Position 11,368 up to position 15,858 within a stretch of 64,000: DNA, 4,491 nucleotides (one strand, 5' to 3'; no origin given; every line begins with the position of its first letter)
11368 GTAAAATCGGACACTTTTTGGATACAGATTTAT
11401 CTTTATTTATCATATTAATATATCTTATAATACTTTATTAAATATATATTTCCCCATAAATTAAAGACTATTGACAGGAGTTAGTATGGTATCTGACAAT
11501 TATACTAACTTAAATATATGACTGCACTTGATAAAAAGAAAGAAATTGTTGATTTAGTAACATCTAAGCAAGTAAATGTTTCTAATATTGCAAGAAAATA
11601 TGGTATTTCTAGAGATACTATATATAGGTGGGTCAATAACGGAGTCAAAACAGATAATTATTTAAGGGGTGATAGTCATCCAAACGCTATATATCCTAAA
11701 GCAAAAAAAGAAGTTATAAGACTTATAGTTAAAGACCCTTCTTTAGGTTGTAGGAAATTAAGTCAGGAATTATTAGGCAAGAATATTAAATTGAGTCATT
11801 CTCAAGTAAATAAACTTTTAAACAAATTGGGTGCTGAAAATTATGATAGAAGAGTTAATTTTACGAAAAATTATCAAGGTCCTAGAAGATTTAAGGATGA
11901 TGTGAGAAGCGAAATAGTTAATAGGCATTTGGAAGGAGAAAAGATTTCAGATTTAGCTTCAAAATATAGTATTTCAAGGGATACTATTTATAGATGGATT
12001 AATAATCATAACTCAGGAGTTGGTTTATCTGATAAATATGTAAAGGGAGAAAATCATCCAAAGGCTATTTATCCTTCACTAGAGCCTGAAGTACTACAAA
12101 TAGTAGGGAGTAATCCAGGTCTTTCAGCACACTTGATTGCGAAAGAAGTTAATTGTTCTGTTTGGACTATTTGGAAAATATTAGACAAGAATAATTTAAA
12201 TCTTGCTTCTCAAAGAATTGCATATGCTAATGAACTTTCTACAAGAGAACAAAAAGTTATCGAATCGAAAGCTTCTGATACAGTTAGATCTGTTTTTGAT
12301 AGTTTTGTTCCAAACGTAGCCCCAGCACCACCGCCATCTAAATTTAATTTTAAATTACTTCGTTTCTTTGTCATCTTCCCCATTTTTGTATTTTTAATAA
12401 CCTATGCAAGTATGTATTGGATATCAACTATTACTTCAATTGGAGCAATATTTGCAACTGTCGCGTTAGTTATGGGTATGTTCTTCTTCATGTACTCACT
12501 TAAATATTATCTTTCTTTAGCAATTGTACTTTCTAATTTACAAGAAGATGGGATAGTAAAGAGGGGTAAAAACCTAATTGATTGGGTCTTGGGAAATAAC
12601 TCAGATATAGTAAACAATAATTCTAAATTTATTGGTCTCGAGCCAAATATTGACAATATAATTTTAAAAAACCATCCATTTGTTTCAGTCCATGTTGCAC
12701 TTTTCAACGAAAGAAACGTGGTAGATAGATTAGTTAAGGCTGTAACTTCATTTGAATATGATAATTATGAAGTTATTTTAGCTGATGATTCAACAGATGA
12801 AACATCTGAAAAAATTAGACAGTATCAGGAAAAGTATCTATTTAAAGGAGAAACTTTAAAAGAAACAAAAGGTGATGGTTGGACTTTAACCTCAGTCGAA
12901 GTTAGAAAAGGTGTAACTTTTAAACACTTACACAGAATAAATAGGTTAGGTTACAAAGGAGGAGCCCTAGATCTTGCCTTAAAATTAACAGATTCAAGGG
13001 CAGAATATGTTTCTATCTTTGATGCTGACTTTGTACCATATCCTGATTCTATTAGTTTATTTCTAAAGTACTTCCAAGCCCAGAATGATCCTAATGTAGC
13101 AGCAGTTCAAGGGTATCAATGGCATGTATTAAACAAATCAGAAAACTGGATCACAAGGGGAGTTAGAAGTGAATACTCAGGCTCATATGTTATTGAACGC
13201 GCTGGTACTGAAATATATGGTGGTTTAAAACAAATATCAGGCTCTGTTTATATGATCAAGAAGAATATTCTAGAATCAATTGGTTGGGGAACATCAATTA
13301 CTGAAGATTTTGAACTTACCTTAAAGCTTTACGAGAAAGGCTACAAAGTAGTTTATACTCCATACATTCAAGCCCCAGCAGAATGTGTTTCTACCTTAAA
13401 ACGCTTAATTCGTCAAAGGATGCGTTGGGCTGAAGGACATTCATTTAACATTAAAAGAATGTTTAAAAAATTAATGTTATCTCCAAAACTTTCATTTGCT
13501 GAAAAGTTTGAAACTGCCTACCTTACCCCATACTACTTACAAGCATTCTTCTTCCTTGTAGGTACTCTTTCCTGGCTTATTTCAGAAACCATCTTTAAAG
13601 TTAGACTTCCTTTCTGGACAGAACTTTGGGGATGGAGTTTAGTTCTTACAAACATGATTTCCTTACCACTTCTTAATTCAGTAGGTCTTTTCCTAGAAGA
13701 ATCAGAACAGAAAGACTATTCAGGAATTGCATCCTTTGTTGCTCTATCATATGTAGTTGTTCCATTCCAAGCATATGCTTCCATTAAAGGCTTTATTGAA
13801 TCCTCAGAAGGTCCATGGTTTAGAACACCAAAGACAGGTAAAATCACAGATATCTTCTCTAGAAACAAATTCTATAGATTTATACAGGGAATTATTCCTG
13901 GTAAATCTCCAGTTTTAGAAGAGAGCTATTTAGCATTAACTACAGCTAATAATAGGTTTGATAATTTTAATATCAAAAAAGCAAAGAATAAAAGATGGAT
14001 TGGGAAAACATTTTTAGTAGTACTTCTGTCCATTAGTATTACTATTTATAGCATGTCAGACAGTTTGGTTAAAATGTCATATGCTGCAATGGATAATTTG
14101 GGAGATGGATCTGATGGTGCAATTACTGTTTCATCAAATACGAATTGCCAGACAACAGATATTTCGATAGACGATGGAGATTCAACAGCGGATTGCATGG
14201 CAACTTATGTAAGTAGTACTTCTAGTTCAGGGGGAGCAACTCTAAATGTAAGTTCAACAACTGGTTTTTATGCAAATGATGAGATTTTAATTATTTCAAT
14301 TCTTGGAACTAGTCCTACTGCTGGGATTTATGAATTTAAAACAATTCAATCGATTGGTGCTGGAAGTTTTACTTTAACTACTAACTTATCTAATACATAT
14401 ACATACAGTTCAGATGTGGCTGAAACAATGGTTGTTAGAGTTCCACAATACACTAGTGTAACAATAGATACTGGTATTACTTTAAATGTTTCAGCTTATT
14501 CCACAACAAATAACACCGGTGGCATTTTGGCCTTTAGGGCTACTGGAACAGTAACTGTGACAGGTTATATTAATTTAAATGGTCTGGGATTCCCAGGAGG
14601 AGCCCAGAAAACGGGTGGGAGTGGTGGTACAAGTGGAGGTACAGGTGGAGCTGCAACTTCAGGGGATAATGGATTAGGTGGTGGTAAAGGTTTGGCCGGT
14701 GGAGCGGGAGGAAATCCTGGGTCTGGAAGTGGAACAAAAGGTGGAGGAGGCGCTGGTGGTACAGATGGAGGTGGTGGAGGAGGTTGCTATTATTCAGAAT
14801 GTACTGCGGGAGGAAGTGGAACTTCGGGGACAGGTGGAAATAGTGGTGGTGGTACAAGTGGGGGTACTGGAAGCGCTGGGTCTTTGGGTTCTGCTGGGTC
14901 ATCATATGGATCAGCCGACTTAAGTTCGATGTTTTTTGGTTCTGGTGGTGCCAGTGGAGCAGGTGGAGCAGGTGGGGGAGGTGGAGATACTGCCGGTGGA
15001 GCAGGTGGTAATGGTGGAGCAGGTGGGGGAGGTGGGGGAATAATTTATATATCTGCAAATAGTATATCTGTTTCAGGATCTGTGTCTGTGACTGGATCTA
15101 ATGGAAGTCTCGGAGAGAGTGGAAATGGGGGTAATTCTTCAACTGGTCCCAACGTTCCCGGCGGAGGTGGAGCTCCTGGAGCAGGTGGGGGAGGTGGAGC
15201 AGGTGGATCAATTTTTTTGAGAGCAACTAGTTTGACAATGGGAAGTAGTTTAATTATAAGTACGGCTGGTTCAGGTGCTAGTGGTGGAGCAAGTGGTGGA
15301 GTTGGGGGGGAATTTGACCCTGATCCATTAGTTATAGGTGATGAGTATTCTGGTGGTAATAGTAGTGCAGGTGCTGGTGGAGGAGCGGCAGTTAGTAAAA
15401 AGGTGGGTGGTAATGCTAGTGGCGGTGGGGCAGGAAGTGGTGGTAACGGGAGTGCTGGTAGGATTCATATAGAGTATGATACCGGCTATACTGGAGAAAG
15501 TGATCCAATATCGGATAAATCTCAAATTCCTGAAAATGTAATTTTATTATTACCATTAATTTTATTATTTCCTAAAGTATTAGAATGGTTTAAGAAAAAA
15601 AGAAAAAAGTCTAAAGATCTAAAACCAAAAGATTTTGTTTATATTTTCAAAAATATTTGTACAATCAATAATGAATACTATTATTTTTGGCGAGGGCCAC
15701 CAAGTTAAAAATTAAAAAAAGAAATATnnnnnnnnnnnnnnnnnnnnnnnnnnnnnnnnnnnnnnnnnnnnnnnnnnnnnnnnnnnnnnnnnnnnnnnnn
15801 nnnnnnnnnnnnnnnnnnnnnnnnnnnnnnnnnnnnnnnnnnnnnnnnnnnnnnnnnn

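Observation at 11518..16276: Transposase-HTH / processive GT2 synthase / Gly-rich / PEP-CTERM-like mega-protein paired with a 182-aa mini-exosortase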

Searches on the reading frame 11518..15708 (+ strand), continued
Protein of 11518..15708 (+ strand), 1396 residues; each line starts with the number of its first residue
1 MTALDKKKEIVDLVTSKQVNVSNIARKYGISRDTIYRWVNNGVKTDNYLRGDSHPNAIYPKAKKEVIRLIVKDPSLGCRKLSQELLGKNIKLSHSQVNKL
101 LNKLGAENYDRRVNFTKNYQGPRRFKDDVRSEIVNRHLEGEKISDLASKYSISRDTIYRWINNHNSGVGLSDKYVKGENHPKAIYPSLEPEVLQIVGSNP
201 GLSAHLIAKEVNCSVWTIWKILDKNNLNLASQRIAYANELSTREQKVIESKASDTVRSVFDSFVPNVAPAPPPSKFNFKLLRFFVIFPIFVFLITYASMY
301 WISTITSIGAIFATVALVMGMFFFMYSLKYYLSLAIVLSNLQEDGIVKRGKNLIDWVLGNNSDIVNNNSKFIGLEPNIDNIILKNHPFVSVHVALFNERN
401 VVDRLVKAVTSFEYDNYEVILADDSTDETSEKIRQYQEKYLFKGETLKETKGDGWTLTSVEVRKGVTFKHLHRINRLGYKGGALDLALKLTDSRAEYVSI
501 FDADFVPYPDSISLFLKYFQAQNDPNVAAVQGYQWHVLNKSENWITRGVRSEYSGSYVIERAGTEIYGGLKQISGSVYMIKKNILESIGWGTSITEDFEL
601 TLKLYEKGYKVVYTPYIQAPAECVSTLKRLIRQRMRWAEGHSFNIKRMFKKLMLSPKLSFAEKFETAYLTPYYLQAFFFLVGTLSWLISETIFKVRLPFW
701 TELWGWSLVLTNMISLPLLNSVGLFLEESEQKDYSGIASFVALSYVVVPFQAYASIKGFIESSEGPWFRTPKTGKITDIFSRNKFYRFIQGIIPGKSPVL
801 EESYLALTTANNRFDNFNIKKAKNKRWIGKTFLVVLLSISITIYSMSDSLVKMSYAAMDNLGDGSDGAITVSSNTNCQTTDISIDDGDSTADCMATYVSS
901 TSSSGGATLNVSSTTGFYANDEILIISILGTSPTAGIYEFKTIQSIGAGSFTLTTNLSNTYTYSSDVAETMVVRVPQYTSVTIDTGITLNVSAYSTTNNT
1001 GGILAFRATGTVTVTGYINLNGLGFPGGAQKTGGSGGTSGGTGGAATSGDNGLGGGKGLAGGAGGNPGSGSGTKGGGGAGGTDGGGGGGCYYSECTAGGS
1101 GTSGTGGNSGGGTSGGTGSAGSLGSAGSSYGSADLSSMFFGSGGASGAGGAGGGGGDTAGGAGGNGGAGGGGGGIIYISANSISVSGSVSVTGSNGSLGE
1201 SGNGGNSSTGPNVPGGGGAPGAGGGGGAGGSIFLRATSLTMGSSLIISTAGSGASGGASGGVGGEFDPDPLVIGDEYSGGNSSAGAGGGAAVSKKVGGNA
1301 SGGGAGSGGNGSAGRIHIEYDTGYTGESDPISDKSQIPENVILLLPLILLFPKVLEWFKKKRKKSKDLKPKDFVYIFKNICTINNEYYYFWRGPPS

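Call 19: find_encoding_contigs(protein=window:11518-15708:+, flank=6000, max_places=6)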
Protein window:11518-15708:+ (1396 aa): no gene with exactly this product is on record in the collection.

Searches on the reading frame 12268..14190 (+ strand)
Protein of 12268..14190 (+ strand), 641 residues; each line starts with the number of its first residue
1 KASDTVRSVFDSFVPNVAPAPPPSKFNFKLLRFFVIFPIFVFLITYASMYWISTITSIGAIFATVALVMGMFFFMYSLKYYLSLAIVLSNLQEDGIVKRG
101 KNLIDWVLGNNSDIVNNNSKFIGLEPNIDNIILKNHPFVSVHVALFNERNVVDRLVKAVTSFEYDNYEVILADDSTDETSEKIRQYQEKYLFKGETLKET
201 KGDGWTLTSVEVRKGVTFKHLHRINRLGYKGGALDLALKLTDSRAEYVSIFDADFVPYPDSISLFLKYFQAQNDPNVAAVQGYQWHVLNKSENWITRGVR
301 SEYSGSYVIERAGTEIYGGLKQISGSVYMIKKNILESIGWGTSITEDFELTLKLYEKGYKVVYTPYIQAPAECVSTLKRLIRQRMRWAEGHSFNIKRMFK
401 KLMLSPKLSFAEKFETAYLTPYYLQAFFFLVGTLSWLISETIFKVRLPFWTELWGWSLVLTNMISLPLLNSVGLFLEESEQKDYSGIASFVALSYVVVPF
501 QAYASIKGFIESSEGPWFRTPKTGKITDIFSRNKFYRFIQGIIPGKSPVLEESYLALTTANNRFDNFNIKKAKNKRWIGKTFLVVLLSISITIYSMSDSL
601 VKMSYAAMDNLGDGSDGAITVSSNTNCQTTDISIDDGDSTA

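Call 39: find_related_loci(query=A2, collection=metagenome_contigs, flank=10000)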
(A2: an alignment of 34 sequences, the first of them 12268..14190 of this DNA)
Query A2 (641 aa) in metagenome_contigs; peptide patterns used: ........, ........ (x = any residue, [..] = any of these).
599 stretches matched a pattern (row limit reached: there are more); 574 encode a relative of the query (tblastn E <= 1e-3); the best 80 are kept; 79 distinct loci.
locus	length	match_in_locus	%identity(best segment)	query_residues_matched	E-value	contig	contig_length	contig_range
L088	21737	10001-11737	74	31-593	0e+0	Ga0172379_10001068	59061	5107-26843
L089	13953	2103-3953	63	2-600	0e+0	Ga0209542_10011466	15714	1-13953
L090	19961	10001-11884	60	9-604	0e+0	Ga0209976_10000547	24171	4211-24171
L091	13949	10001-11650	67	58-602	0e+0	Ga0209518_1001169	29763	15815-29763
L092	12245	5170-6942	63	48-603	0e+0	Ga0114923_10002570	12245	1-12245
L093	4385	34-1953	62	2-597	0e+0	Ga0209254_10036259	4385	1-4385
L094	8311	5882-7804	61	6-598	0e+0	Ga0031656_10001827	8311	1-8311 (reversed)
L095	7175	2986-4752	63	55-614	0e+0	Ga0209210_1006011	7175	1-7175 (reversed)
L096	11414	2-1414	72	134-593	0e+0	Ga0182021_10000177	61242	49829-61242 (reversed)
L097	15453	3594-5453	60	9-589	0e+0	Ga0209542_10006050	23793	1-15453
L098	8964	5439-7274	57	34-622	0e+0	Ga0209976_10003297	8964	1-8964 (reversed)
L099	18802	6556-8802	54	4-640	0e+0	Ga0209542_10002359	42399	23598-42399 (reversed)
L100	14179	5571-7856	50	4-611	0e+0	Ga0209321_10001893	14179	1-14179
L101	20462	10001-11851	63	2-600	0e+0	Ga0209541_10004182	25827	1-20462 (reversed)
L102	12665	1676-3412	60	52-597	0e+0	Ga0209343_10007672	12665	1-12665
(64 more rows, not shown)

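Call 52: predict_structure(alignment_id=A2)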
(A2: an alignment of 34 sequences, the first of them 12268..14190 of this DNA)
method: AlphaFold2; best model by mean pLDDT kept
length: 641 residues; sequences in the alignment: 34
mean_pLDDT: 72.4   pTM: 0.70
mean pLDDT of the five models: 72.4, 71.8, 71.0, 69.1, 67.8
residues with pLDDT >= 90: 153; 70-90: 255; 50-70: 84; < 50: 149
segments of 3 or more residues with pLDDT < 50: 1-31, 53-55, 94-123, 519-530, 546-572, 600-641
pLDDT, mean of each block of 10 residues (from residue 1): 38 35 36 56 64 58 81 79 78 45 46 41 58 93 89 91 95 89 94 91 95 96 85 93 97 85 92 89 67 81 78 80 83 95 87 94 78 78 86 93 93 86 83 83 73 66 75 73 80 86 87 61 39 61 50 39 39 65 86 67 46 38 36 35 31
secondary structure, 60 per line:
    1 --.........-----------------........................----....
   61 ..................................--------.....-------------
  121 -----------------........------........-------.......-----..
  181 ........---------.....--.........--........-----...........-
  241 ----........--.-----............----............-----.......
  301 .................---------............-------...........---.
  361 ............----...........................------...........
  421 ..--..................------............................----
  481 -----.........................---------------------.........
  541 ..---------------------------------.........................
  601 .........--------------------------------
elements in order: H3-11 H29-52 H57-94 H103-107 E138-145 H152-159 E167-173 H179-188 E198-202 E205-213 E216-223 H229-239 E245-252 H261-272 E277-288 H294-317 E327-331 H332-338 H346-356 E360-372 H377-403 H410-422 H425-442 H449-476 H486-510 H532-542 H576-609

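Call 55: fold_search(model_id=the predicted structure, library=pdb)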
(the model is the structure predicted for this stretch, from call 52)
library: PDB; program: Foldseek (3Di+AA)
matches with E <= 10: 667; with E <= 0.001: 197
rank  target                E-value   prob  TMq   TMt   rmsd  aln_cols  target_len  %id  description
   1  9b8v_E                1.4e-16  1.00  0.45  0.36  12.6       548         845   19  AlphaFold2 informed cryo-EM model of the E. coli cellulose synthase BcsAG3B6 complex (released 2025-02-19)
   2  8sne_A                1.3e-15  1.00  0.39  0.50  18.2       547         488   17  Chlorella virus Hyaluronan Synthase bound to GlcA extended GlcNAc primer and UDP (released 2024-05-01)
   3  9fnn_A                1.4e-15  1.00  0.46  0.38  15.1       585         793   19  Cryo-EM structure of the c-di-GMP-saturated 'crown'less Bcs macrocomplex for cellulose secretion in E. coli (released 2024-10-16)
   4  9yq2_A                7.0e-15  1.00  0.48  0.61  13.2       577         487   17  Chlorella virus hyaluronan synthase bound to DDM (released 2025-12-10)
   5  8snc_A                1.2e-14  1.00  0.47  0.59  13.4       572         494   16  Chlorella virus Hyaluronan Synthase bound to GlcA extended GlcNAc primer (released 2024-05-01)
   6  7sp7_A                1.5e-14  1.00  0.49  0.61  15.8       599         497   16  Chlorella virus hyaluronan synthase inhibited by UDP (released 2022-04-06)
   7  7sp8_A                2.0e-14  1.00  0.40  0.50  20.2       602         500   17  Chlorella virus Hyaluronan Synthase bound to UDP-GlcNAc (released 2022-04-06)
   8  9yq4_A                3.3e-14  1.00  0.46  0.58  16.4       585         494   16  Chlorella virus hyaluronan synthase bound to a proofreading UDP-GlcA (released 2025-12-10)
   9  7sp9_A                4.9e-14  1.00  0.48  0.60  15.8       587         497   18  Chlorella virus Hyaluronan Synthase in the GlcNAc-primed channel-closed state (released 2022-04-06)
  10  4p00_A                4.9e-14  1.00  0.43  0.39  14.7       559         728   18  Bacterial Cellulose Synthase in complex with cyclic-di-GMP and UDP (released 2014-04-09)
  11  5ej1_A                5.2e-14  1.00  0.38  0.34  17.6       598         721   17  Pre-translocation state of bacterial cellulose synthase (released 2016-03-30)
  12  9yq5_A                9.1e-14  1.00  0.48  0.60  13.2       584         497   16  Chlorella virus hyaluronan synthase bound to an inserted UDP-GlcA (released 2025-12-10)
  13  9fmz_A                1.1e-13  1.00  0.38  0.30  17.1       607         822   18  Cryo-EM structure of the c-di-GMP-bound synthase:pEtN transferase complex (BcsA-Bct-G3) from the E. coli cellulose sec (released 2024-10-16)
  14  7sp6_A                1.3e-13  1.00  0.40  0.51  19.5       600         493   17  Chlorella virus hyaluronan synthase (released 2022-04-06)
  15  9fp0_A                2.8e-13  1.00  0.32  0.27  19.0       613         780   17  Cryo-EM structure of the 'crown'less Bcs macrocomplex for E. coli cellulose secretion in non-saturating c-di-GMP (loca (released 2024-10-16)
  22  4hg6_A                1.1e-11  1.00  0.46  0.40  13.3       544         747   17  Structure of a cellulose synthase - cellulose translocation intermediate (released 2012-12-19)
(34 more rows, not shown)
